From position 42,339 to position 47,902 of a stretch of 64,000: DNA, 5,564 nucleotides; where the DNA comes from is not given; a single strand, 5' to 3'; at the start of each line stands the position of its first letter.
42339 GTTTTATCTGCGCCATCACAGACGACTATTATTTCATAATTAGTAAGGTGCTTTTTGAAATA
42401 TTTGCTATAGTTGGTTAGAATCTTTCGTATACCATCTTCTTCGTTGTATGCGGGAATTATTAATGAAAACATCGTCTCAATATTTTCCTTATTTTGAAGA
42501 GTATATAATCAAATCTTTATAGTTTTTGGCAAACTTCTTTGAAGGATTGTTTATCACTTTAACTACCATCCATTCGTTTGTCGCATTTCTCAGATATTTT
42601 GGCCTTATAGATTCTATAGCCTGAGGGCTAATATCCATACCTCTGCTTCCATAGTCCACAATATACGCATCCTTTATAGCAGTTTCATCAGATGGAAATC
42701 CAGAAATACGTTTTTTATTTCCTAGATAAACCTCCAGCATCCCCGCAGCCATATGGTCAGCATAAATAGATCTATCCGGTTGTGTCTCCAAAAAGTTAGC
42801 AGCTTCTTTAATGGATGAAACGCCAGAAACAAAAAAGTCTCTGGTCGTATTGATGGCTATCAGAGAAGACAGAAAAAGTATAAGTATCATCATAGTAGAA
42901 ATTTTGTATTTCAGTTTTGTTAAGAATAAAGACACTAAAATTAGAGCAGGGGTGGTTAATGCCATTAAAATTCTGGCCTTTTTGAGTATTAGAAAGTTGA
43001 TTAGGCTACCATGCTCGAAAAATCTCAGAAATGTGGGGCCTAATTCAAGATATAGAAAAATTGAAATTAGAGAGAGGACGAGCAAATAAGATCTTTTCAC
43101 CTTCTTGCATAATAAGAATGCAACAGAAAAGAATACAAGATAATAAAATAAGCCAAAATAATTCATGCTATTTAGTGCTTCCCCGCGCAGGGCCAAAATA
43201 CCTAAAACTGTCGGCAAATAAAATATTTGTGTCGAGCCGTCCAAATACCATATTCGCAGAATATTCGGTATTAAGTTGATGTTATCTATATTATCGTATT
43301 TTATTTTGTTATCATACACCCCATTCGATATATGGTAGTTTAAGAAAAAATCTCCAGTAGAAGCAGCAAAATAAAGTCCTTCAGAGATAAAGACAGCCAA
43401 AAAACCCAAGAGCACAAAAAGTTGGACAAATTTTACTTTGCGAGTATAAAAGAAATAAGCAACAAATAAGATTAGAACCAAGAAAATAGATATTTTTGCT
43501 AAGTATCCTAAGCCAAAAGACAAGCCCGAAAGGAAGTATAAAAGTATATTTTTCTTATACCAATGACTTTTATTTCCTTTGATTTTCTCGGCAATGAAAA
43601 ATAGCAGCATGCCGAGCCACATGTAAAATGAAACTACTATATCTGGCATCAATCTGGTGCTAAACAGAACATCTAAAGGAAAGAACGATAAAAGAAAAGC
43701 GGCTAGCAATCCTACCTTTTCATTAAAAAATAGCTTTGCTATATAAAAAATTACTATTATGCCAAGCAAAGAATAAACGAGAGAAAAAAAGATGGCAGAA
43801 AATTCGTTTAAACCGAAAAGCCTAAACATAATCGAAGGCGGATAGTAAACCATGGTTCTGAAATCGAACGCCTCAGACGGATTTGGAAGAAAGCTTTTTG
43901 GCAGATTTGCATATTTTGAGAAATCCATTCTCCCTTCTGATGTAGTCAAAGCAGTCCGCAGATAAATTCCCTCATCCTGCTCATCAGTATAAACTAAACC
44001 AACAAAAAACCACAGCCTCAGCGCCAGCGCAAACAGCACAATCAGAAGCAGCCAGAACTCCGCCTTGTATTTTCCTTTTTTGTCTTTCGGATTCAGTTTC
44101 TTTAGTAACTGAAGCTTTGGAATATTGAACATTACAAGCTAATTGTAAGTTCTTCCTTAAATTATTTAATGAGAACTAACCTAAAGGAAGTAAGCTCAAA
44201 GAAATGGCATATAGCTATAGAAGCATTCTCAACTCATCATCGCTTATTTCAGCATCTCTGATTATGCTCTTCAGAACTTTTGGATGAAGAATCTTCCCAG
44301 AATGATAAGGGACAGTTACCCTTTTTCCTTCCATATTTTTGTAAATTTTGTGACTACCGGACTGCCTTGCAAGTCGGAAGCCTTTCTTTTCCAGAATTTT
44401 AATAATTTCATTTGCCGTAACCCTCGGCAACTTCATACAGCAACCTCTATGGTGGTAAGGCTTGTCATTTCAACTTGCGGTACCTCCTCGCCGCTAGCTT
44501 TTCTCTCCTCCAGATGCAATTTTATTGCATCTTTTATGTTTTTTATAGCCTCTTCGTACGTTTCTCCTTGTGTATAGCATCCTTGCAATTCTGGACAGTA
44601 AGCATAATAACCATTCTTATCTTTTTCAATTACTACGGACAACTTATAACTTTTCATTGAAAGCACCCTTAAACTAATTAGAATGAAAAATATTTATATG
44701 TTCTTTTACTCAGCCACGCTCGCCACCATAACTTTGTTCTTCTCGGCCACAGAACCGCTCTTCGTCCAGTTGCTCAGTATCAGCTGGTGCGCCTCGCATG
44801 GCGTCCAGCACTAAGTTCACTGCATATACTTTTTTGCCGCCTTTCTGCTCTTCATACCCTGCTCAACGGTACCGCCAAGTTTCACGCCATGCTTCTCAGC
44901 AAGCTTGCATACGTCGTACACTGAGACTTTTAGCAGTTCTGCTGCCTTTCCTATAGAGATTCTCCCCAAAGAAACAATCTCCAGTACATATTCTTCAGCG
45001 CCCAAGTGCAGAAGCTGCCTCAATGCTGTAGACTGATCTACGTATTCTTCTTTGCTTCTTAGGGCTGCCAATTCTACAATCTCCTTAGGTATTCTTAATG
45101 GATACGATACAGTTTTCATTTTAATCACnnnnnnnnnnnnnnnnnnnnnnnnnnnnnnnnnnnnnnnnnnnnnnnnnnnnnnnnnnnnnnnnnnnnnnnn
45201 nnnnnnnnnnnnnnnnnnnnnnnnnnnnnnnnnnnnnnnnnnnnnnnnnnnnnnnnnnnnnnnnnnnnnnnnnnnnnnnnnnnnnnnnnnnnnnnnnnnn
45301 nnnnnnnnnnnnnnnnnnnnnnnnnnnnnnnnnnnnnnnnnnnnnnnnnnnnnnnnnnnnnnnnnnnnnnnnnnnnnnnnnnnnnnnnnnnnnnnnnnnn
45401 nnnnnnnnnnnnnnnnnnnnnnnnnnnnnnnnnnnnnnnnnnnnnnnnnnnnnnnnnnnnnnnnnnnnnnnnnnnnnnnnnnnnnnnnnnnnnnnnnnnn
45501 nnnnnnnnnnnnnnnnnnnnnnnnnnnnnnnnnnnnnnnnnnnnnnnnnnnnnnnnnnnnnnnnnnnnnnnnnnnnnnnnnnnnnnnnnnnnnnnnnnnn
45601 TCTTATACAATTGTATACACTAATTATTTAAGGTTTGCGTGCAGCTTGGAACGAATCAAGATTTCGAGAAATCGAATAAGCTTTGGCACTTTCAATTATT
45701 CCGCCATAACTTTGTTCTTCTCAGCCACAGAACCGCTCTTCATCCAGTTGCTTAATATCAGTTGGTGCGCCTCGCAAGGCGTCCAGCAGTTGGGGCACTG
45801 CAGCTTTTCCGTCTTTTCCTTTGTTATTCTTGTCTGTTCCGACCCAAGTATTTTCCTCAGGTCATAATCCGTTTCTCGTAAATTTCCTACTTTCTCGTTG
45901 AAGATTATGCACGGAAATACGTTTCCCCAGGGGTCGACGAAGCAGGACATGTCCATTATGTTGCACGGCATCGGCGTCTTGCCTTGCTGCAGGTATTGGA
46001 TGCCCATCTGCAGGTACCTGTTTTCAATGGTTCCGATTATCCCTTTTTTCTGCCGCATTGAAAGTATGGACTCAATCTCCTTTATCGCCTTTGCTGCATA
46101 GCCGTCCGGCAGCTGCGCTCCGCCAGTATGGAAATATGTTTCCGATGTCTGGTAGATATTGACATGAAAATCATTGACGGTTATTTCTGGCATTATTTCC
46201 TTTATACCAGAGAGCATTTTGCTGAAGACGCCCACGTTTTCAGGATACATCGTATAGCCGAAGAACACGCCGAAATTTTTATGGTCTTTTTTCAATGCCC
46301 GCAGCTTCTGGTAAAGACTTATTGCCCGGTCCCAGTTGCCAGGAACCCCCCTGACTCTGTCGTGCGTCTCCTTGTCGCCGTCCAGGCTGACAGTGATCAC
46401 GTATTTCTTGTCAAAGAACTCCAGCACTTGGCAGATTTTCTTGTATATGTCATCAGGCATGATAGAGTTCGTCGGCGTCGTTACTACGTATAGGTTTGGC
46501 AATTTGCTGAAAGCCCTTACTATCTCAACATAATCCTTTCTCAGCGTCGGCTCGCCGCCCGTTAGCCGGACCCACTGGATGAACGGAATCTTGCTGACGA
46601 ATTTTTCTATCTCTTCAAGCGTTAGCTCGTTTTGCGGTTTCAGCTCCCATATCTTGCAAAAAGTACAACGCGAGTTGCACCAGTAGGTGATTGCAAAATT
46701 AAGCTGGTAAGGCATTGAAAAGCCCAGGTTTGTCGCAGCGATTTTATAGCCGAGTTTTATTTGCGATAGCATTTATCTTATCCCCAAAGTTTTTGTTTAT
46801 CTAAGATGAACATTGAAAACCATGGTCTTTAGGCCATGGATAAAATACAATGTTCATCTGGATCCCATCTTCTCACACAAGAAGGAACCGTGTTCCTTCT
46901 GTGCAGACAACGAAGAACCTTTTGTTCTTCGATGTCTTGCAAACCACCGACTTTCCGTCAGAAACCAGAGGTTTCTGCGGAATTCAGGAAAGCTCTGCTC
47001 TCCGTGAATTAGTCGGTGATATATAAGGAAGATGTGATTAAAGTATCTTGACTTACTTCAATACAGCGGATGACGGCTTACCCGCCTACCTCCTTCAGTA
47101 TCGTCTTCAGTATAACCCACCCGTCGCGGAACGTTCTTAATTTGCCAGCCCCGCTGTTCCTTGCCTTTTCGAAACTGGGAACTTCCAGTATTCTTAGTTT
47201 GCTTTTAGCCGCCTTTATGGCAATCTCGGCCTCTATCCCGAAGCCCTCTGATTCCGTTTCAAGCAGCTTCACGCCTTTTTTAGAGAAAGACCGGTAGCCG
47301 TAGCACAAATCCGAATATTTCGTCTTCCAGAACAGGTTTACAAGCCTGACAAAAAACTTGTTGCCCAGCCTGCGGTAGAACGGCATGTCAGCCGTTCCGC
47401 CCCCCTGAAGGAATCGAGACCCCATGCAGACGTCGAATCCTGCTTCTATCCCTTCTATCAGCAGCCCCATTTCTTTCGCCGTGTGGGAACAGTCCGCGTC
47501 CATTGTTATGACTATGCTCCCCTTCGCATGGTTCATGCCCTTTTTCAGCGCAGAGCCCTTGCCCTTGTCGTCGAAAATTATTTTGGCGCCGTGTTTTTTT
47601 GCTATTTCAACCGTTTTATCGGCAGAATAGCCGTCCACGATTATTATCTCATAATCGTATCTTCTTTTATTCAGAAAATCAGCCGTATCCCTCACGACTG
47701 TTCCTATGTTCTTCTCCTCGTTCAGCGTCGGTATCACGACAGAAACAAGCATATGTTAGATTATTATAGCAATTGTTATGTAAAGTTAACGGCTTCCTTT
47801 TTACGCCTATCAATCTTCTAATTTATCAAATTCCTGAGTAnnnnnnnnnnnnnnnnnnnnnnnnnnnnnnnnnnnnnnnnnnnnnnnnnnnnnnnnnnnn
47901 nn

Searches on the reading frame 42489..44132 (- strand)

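Call 23: search_protein_families(library=pfam, proteins=[window:42489-44132:-])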
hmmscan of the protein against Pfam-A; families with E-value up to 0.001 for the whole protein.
window:42489-44132:- (547 aa): 2 families
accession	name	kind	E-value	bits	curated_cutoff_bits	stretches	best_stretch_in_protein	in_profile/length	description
PF13231.12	PMT_2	-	2.7e-14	54.1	26.1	1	94-248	5-151/160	Dolichyl-phosphate-mannose-protein mannosyltransferase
PF02366.24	PMT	-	0.00016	21.7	22.7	1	71-243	42-212/245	Dolichyl-phosphate-mannose-protein mannosyltransferase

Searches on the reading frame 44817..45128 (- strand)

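Call 60: search_protein_families(library=pfam, proteins=[window:44817-45128:-], max_evalue=0.001)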
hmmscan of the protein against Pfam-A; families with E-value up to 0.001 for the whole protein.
window:44817-45128:- (103 aa): 1 family
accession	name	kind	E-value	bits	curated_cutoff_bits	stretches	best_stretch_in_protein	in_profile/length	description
PF03683.19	UPF0175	-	0.00015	21.8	27.9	1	47-84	24-61/75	Uncharacterised protein family (UPF0175)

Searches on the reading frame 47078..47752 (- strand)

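Call 23: search_protein_families(library=pfam, proteins=[window:47078-47752:-])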
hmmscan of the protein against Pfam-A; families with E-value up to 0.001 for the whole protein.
window:47078-47752:- (224 aa): 3 families
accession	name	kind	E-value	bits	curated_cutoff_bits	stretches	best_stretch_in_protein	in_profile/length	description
PF00535.33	Glycos_transf_2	-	4.2e-28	98.8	23.3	1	4-161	1-164/168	Glycosyl transferase family 2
PF10111.15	Glyco_tranf_2_2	-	1.2e-08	35.2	27.3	1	4-93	1-97/276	Glycosyltransferase like family 2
PF13641.12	Glyco_tranf_2_3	-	0.00058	20.4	27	1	3-88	3-97/230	Glycosyltransferase like family 2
